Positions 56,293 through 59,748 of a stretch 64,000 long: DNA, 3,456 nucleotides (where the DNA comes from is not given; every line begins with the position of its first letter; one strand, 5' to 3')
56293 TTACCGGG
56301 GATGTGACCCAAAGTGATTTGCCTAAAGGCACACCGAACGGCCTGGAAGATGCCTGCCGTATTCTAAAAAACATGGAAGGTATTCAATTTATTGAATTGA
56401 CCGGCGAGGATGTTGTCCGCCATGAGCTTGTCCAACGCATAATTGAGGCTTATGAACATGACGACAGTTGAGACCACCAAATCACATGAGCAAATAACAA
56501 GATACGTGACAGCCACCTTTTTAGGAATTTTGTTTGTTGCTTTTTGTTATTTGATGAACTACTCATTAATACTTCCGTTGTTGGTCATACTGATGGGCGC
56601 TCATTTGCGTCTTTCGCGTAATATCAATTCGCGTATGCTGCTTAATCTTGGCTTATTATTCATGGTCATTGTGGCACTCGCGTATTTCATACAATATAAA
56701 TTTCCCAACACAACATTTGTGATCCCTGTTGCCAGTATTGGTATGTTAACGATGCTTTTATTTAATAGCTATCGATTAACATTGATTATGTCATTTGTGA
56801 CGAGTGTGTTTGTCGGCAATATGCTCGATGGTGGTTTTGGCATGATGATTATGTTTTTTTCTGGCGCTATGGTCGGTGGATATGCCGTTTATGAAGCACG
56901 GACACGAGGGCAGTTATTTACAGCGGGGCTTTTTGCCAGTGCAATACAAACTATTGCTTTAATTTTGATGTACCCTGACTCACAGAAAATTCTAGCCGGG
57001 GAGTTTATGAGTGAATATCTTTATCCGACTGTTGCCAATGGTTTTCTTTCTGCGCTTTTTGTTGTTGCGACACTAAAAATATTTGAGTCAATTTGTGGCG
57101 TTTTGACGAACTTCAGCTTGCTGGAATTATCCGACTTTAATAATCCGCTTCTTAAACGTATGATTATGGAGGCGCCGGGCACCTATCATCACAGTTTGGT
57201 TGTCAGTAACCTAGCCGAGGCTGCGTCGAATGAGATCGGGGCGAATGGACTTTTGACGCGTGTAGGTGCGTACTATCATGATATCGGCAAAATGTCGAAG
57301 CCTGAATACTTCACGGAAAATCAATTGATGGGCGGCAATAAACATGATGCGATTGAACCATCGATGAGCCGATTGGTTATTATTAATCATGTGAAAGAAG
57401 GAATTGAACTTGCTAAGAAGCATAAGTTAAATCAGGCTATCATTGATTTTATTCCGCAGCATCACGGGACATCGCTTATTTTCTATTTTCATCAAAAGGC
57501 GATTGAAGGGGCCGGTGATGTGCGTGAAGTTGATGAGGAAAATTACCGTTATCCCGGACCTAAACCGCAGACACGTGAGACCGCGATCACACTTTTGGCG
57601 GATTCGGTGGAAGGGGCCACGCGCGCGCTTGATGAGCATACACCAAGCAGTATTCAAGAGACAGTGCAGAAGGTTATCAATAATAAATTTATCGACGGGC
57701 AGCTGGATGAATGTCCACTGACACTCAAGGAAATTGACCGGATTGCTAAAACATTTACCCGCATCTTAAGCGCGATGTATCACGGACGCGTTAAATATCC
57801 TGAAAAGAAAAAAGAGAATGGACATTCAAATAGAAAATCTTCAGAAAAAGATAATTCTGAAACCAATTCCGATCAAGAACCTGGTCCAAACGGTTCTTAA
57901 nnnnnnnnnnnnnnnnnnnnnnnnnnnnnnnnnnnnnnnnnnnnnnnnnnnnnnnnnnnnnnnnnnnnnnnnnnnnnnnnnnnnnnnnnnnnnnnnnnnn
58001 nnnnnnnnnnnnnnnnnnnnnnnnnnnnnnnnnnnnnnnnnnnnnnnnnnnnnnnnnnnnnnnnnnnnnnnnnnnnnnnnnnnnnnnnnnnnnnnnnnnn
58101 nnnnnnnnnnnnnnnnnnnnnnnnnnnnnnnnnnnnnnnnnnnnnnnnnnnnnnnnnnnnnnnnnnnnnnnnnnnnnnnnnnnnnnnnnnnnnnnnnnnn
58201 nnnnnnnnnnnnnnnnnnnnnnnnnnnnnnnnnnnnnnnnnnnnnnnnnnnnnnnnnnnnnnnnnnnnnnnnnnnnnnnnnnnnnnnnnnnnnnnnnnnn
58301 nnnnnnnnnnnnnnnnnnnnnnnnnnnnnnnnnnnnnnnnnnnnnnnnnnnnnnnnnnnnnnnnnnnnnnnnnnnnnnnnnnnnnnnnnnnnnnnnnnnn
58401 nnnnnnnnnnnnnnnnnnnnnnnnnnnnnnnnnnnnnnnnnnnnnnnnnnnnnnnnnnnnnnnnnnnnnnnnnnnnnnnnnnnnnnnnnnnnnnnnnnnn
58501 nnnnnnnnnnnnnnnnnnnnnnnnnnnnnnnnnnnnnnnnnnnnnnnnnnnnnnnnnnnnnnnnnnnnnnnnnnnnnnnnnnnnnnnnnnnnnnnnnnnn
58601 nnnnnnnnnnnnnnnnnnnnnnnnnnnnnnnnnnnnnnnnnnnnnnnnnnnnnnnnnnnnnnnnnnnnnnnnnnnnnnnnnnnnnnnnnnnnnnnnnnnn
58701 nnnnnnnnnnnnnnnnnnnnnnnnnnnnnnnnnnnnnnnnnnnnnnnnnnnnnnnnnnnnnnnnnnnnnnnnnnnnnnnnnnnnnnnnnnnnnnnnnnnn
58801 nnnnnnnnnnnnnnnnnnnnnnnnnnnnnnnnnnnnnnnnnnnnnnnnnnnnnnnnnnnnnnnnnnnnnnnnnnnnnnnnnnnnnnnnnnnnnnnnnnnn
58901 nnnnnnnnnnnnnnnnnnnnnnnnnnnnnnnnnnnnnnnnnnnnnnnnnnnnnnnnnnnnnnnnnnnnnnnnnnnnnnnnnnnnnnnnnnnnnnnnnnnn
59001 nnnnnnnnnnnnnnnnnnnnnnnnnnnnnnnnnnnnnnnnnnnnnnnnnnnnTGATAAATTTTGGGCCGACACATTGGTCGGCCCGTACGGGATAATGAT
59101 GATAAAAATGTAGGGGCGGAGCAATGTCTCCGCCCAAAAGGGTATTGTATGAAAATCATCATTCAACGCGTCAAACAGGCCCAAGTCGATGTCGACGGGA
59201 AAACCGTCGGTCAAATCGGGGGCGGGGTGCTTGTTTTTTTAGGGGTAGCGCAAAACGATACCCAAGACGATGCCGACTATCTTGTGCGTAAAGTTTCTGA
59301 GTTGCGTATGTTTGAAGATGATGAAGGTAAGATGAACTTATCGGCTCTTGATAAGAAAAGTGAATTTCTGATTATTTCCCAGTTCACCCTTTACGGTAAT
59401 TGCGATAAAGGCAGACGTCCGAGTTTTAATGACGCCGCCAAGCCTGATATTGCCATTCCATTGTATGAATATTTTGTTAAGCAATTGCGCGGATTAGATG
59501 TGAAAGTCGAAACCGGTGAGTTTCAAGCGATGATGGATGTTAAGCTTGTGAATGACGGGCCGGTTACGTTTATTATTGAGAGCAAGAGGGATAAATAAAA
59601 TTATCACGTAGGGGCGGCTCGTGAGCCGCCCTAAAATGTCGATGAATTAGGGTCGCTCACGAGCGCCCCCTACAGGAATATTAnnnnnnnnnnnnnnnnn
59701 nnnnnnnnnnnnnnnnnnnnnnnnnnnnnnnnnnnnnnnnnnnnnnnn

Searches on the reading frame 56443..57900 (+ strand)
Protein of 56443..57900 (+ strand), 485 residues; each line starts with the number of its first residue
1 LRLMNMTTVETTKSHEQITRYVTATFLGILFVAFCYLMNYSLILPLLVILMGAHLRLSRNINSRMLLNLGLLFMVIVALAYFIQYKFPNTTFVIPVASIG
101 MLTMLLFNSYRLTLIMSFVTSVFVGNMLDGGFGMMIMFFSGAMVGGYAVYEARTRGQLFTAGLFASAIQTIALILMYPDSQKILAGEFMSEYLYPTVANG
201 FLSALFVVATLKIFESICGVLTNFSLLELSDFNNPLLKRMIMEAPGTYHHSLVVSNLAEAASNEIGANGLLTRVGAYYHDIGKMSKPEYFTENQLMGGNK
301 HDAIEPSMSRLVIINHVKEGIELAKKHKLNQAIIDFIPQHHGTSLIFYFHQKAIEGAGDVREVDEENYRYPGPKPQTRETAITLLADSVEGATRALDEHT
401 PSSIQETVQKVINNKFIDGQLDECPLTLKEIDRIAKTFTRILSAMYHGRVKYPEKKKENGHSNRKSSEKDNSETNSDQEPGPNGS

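Call 21: search_protein_families(library=pfam, proteins=[window:56443-57900:+], max_evalue=0.001)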
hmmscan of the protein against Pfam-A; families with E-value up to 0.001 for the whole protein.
window:56443-57900:+ (485 aa): 2 families
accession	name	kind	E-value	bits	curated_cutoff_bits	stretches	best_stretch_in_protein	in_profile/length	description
PF07698.17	7TM-7TMR_HD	-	1.6e-17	64.5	29.4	1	43-222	11-190/190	7TM receptor with intracellular HD hydrolase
PF01966.28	HD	-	5.3e-14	52.9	22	1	247-390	1-114/116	HD domain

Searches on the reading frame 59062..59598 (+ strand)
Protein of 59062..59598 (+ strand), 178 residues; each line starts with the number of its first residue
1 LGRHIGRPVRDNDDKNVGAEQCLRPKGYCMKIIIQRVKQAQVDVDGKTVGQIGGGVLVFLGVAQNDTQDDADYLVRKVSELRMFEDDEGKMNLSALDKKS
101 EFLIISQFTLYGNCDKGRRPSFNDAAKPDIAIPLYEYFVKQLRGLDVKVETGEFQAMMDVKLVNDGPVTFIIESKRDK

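Call 22: search_protein_families(library=pfam, proteins=[window:59062-59598:+], max_evalue=1)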
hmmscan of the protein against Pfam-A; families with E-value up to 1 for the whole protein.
window:59062-59598:+ (178 aa): 2 families
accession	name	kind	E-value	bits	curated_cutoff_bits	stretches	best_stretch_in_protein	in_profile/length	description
PF02580.21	Tyr_Deacylase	-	9.6e-59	198.3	25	1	31-173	1-144/144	D-Tyr-tRNA(Tyr) deacylase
PF22310.2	NMB0315_dom_I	-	0.058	14.2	27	1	77-99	59-81/83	NMB0315-like, domain I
